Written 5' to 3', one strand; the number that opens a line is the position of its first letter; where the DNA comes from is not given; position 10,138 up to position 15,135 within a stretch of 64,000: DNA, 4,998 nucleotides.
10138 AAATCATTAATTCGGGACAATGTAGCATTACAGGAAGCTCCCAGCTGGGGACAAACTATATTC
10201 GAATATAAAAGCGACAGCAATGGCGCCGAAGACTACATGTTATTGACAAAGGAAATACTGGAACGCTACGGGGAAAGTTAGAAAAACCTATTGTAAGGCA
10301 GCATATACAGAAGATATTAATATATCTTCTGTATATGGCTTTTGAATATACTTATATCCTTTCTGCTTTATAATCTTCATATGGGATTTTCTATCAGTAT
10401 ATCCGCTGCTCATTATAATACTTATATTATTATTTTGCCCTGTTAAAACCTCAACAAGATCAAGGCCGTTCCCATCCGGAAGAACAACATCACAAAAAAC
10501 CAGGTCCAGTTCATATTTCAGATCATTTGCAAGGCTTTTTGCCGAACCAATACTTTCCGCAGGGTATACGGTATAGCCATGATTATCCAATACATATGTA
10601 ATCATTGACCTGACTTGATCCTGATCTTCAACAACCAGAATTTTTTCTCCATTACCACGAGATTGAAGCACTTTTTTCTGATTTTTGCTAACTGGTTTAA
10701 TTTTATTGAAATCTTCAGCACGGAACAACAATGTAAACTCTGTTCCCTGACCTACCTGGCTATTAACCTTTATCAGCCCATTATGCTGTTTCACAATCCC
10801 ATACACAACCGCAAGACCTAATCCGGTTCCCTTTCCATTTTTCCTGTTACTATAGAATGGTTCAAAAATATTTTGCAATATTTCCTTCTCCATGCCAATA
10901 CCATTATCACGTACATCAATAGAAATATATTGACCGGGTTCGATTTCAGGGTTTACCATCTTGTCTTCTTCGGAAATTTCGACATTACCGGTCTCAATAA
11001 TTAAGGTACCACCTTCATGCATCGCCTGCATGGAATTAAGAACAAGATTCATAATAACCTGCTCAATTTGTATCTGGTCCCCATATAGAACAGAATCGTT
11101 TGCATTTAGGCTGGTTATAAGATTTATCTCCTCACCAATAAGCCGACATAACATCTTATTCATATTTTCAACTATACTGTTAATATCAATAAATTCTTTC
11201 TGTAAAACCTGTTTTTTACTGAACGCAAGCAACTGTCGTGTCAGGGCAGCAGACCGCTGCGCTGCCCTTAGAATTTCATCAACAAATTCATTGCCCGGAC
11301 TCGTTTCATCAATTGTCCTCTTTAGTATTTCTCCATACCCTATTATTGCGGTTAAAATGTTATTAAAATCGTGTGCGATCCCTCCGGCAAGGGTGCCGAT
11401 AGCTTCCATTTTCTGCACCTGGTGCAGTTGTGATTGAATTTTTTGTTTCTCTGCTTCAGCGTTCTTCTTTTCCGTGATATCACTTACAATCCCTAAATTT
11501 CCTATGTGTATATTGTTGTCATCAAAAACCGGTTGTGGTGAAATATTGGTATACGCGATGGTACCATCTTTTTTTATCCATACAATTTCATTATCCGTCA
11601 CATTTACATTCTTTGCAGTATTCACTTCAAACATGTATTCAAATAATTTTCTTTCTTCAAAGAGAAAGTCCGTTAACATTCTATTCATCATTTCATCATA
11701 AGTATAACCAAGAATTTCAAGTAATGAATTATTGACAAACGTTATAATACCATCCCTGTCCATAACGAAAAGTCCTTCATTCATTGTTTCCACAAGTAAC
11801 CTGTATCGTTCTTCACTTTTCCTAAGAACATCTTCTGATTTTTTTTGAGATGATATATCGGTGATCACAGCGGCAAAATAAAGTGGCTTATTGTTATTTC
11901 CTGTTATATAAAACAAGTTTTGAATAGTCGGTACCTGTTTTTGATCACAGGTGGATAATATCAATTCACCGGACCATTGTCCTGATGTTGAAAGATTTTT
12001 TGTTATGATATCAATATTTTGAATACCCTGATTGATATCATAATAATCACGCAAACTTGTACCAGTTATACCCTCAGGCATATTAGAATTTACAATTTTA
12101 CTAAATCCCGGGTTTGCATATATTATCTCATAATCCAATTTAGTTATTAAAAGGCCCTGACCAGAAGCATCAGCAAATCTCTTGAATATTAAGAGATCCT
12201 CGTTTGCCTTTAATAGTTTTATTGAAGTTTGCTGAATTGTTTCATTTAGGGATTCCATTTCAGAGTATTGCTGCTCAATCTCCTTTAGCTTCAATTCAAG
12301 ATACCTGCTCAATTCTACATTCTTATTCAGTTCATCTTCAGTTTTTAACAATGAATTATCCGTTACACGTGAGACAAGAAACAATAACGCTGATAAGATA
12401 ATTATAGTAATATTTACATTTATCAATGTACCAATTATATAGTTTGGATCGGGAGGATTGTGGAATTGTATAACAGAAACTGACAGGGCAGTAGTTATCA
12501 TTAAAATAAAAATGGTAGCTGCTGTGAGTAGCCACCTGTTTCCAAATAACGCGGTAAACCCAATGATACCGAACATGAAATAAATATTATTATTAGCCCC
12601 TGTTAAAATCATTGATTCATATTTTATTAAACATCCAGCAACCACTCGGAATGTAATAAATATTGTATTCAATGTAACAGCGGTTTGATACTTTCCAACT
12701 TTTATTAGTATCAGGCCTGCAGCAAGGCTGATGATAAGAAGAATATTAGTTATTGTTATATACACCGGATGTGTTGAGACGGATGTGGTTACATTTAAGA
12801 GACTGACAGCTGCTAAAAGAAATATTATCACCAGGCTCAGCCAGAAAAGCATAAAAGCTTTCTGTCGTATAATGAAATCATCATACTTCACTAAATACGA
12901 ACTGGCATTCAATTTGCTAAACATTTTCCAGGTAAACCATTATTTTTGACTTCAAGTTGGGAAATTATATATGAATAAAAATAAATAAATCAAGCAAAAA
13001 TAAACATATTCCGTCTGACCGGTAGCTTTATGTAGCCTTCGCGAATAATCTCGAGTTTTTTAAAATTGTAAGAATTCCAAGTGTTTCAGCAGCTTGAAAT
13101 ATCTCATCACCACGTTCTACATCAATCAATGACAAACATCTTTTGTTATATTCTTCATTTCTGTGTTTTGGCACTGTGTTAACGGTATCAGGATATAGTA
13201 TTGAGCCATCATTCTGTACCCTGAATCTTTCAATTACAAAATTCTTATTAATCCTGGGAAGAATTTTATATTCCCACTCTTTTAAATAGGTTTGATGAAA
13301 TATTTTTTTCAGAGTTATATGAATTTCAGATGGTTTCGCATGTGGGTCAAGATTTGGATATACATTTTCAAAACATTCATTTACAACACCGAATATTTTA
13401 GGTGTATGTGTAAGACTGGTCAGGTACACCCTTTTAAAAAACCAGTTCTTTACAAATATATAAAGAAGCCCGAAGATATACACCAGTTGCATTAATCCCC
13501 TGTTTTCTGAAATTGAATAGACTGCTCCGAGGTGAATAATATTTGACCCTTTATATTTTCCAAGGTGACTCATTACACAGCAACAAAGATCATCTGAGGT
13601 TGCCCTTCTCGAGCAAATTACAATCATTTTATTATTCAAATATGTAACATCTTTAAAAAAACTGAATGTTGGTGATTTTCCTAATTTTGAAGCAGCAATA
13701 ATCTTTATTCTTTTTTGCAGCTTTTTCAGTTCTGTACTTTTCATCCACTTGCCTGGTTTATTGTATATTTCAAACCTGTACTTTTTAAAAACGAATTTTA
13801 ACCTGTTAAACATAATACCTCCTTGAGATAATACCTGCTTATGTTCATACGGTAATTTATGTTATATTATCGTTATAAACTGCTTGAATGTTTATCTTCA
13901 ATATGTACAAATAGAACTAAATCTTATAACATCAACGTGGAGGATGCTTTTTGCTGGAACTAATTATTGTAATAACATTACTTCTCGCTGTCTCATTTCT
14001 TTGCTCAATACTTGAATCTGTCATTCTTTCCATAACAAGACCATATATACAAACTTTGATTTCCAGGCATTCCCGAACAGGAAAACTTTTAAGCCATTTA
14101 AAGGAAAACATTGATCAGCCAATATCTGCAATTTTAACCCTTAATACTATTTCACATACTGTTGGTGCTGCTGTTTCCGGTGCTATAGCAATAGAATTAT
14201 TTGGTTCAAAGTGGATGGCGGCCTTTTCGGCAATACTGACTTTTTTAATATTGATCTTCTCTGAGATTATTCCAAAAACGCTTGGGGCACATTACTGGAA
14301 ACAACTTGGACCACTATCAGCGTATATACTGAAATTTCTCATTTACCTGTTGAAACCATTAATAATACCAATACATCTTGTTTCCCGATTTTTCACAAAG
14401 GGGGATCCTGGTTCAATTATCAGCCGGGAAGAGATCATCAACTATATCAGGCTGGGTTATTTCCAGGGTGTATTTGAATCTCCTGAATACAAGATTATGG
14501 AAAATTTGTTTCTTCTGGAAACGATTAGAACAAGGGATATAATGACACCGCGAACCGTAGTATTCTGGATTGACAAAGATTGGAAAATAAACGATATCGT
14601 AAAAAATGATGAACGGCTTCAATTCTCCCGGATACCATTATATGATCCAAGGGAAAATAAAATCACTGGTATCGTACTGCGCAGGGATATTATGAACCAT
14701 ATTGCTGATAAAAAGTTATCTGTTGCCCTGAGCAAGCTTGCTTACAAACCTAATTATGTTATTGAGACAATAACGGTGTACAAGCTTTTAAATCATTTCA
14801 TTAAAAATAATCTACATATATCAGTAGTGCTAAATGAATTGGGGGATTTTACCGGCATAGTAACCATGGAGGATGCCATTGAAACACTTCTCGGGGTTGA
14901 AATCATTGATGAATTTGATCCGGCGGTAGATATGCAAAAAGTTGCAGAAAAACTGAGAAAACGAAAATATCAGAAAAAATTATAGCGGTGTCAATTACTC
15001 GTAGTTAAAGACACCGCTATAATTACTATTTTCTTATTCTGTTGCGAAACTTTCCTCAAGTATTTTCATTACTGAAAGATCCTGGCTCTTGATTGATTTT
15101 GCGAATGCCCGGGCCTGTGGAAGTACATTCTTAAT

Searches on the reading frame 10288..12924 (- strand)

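Call 65: search_protein_families(library=pfam, proteins=[window:10288-12924:-], max_evalue=0.000001)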
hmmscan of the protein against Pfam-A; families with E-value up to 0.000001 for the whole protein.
window:10288-12924:- (878 aa): 7 families
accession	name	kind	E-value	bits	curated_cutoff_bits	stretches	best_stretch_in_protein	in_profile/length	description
PF02518.31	HATPase_c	-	1.7e-24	86.8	26.4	1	615-736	1-109/111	Histidine kinase-, DNA gyrase B-, and HSP90-like ATPase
PF13426.13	PAS_9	-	4.6e-24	85.1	27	2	383-485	2-103/103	PAS domain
PF00989.32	PAS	-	6.6e-18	65.2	22.6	1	372-483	1-113/113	PAS fold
PF00072.30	Response_reg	-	6.9e-17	62.1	30.2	1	762-872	1-109/111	Response regulator receiver domain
PF13188.13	PAS_8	-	1.2e-13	50.8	21.8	1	372-425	1-55/65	PAS domain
PF00512.31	HisKA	-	1.7e-10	41.2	26.9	1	510-572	3-64/66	His Kinase A (phospho-acceptor) domain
PF08448.16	PAS_4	-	7.8e-08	33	23.1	0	379-487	2-109/110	PAS fold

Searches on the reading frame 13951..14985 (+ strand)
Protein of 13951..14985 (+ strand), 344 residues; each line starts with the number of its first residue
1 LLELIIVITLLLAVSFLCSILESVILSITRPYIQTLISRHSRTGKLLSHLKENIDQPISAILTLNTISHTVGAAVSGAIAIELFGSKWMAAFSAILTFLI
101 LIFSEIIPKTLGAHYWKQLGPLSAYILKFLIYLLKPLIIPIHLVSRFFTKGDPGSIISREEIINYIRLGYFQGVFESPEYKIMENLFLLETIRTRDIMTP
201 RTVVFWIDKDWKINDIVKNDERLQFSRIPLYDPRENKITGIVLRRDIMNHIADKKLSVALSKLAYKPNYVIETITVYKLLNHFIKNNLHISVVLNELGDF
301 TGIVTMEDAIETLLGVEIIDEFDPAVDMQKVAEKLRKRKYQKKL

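Call 65: search_protein_families(library=pfam, proteins=[window:13951-14985:+], max_evalue=0.000001)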
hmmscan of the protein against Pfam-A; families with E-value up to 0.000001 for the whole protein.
window:13951-14985:+ (344 aa): 2 families
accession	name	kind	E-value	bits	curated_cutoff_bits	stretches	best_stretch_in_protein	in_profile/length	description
PF01595.25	CNNM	-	3.7e-34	118.4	28.4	1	6-177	1-179/181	Cyclin M transmembrane N-terminal domain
PF00571.33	CBS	-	1.8e-10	41.4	24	0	195-252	2-56/57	CBS domain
